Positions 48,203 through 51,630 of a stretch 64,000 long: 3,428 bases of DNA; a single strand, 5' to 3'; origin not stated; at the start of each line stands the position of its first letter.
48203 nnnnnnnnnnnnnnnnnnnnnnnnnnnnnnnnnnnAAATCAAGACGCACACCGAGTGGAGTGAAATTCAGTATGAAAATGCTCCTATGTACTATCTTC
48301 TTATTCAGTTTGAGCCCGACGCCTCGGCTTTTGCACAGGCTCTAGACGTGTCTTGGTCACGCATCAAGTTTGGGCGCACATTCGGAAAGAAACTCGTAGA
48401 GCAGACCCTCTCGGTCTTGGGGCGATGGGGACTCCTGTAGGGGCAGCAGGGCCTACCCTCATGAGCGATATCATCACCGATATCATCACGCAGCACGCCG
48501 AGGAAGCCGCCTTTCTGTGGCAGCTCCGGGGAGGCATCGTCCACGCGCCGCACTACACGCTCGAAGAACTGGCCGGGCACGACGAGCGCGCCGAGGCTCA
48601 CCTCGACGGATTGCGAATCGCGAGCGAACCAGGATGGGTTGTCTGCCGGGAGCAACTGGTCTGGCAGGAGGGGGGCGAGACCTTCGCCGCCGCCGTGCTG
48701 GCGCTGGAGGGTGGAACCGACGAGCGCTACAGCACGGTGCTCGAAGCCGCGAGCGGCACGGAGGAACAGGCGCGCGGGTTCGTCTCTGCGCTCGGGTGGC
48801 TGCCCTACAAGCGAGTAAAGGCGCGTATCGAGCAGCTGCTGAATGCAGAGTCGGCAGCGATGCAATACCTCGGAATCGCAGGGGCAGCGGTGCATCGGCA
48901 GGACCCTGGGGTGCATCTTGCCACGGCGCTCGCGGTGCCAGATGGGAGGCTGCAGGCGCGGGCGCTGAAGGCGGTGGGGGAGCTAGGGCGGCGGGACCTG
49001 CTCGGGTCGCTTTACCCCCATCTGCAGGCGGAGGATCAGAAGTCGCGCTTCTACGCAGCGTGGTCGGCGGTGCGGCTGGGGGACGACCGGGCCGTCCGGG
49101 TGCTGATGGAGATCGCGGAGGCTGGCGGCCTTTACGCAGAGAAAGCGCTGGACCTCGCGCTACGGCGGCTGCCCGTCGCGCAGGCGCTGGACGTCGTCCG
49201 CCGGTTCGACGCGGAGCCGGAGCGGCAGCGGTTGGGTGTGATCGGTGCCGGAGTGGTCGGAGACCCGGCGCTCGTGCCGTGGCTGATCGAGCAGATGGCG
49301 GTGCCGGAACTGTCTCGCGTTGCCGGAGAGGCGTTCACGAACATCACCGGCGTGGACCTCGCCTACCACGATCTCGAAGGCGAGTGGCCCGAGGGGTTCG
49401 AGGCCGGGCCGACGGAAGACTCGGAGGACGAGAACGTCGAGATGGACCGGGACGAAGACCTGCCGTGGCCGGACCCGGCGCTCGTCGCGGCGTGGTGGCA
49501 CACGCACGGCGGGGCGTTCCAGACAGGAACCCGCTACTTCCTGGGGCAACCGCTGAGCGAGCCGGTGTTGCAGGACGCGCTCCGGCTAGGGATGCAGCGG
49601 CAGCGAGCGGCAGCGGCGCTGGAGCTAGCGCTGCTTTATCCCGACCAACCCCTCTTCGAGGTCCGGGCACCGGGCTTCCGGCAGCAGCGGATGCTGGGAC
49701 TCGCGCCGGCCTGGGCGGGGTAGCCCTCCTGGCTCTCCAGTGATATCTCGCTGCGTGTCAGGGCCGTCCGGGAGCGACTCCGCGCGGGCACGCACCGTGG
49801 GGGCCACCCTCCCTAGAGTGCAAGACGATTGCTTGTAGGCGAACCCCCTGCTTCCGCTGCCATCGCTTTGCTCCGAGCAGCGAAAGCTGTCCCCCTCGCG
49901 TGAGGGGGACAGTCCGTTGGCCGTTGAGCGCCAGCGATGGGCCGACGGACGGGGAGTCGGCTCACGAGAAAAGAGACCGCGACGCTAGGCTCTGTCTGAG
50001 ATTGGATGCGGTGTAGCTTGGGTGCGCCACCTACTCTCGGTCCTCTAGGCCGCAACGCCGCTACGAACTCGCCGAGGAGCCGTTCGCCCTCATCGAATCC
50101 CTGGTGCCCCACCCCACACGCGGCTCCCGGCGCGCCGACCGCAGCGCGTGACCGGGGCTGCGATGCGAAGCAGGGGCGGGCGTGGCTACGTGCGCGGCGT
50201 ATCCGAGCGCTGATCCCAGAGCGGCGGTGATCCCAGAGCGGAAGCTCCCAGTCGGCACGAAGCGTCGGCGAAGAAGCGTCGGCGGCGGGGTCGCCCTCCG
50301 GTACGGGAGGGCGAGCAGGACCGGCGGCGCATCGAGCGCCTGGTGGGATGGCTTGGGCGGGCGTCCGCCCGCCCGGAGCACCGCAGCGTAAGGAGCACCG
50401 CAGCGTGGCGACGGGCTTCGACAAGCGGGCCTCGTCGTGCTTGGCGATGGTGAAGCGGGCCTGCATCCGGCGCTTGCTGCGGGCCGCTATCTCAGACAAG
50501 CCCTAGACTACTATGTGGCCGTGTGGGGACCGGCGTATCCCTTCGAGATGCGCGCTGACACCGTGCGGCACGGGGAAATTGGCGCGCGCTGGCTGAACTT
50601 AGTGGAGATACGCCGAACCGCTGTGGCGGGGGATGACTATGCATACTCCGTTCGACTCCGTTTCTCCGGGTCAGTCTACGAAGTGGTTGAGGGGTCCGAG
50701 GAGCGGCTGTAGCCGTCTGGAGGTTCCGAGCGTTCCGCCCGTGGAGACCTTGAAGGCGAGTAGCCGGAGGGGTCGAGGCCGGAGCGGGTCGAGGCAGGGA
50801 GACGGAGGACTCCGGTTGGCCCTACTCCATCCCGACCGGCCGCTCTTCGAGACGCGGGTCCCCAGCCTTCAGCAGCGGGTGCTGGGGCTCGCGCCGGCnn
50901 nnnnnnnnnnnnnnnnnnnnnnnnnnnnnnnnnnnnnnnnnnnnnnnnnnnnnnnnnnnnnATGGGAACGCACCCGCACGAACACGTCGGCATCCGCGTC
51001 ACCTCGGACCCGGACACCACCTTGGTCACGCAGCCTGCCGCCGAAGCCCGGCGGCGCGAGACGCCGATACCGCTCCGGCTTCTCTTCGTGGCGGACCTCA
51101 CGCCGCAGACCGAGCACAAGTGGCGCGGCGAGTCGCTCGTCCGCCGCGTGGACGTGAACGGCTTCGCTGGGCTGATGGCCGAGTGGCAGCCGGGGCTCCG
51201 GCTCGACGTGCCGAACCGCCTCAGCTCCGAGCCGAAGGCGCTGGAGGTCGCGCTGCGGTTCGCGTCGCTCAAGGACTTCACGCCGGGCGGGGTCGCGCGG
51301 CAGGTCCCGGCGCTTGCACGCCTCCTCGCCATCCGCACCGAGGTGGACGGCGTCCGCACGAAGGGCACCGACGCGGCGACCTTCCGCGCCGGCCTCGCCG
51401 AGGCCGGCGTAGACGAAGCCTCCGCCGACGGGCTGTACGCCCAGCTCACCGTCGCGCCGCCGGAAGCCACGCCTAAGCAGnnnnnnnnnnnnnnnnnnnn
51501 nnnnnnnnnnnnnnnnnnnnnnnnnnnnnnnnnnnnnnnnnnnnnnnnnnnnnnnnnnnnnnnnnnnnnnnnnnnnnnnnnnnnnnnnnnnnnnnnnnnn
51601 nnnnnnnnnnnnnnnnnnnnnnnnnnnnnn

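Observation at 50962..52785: A second, covalently fused TssB-TssC sheath paralogue outside the core T6SS operon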

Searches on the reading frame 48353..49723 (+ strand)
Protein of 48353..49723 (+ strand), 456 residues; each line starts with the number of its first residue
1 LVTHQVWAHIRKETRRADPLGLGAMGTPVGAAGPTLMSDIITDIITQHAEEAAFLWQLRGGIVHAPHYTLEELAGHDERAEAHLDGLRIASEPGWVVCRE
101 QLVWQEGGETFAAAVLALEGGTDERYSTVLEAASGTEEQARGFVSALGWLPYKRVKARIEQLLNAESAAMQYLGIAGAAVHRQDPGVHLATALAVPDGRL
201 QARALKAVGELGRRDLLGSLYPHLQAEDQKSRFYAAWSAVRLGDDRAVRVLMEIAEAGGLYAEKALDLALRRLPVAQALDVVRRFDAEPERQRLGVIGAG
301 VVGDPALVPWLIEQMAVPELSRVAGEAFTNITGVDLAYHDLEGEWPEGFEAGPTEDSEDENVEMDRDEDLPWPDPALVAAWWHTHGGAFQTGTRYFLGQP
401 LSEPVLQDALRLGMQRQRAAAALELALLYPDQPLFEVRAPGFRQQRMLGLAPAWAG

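Call 7: search_protein_families(library=pfam, proteins=[window:48353-49723:+], max_evalue=0.001)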
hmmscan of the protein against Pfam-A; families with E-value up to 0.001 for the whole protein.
window:48353-49723:+ (456 aa): 1 family
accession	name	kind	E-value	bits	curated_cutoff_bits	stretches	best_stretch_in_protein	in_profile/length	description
PF13646.12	HEAT_2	-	7.6e-07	29.8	27.7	1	190-256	5-72/88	HEAT repeats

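Call 61: search_protein_families(library=ncbifam, proteins=[window:48353-49723:+], max_evalue=0.001)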
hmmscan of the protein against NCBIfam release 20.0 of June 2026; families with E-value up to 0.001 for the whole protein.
window:48353-49723:+ (456 aa): 1 family
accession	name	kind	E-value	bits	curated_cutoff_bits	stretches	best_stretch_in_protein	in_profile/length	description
TIGR02270.1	TIGR02270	subfamily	2.7e-121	405.4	206.8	1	40-445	1-408/410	TIGR02270 family protein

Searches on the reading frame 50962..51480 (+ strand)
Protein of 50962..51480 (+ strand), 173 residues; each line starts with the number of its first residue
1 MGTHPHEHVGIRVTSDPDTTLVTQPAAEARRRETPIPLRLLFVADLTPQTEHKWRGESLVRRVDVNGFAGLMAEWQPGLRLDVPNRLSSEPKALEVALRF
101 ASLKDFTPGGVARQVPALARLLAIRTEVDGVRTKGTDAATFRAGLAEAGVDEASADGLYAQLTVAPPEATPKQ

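Call 76: search_solved_structures(query=window:50962-51480:+, max_evalue=0.001, show_alignments=3)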
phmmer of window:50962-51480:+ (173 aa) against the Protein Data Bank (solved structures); distinct sequences matched with E-value up to 0.001: 10.
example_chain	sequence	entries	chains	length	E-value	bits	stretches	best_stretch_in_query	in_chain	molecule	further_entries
5urw_1A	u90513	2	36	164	4e-13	53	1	19-162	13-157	TssB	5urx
5mxn_a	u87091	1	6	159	1.2e-11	48.1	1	27-161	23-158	Type VI secretion protein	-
5ojq_a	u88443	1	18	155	2.4e-11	47.2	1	25-148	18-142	VipA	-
3j9g_A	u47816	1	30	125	7.3e-11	45.6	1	25-126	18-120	VipA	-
5myu_a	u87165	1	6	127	1.4e-10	44.7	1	31-126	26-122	Uncharacterized protein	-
3j9o_A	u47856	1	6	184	2.5e-08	37.3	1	32-125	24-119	Intracellular growth locus protein A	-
4uqz_B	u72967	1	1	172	1.5e-07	34.8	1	36-134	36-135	HSIB1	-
5n8n_A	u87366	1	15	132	2e-07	34.4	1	35-131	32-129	Type VI secretion protein, family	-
4ps2_A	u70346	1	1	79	1.2e-06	31.9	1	96-168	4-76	Putative type VI secretion protein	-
9n4v_B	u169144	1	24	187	2e-06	31.2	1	31-134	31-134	Type VI secretion system contractile sheath small subunit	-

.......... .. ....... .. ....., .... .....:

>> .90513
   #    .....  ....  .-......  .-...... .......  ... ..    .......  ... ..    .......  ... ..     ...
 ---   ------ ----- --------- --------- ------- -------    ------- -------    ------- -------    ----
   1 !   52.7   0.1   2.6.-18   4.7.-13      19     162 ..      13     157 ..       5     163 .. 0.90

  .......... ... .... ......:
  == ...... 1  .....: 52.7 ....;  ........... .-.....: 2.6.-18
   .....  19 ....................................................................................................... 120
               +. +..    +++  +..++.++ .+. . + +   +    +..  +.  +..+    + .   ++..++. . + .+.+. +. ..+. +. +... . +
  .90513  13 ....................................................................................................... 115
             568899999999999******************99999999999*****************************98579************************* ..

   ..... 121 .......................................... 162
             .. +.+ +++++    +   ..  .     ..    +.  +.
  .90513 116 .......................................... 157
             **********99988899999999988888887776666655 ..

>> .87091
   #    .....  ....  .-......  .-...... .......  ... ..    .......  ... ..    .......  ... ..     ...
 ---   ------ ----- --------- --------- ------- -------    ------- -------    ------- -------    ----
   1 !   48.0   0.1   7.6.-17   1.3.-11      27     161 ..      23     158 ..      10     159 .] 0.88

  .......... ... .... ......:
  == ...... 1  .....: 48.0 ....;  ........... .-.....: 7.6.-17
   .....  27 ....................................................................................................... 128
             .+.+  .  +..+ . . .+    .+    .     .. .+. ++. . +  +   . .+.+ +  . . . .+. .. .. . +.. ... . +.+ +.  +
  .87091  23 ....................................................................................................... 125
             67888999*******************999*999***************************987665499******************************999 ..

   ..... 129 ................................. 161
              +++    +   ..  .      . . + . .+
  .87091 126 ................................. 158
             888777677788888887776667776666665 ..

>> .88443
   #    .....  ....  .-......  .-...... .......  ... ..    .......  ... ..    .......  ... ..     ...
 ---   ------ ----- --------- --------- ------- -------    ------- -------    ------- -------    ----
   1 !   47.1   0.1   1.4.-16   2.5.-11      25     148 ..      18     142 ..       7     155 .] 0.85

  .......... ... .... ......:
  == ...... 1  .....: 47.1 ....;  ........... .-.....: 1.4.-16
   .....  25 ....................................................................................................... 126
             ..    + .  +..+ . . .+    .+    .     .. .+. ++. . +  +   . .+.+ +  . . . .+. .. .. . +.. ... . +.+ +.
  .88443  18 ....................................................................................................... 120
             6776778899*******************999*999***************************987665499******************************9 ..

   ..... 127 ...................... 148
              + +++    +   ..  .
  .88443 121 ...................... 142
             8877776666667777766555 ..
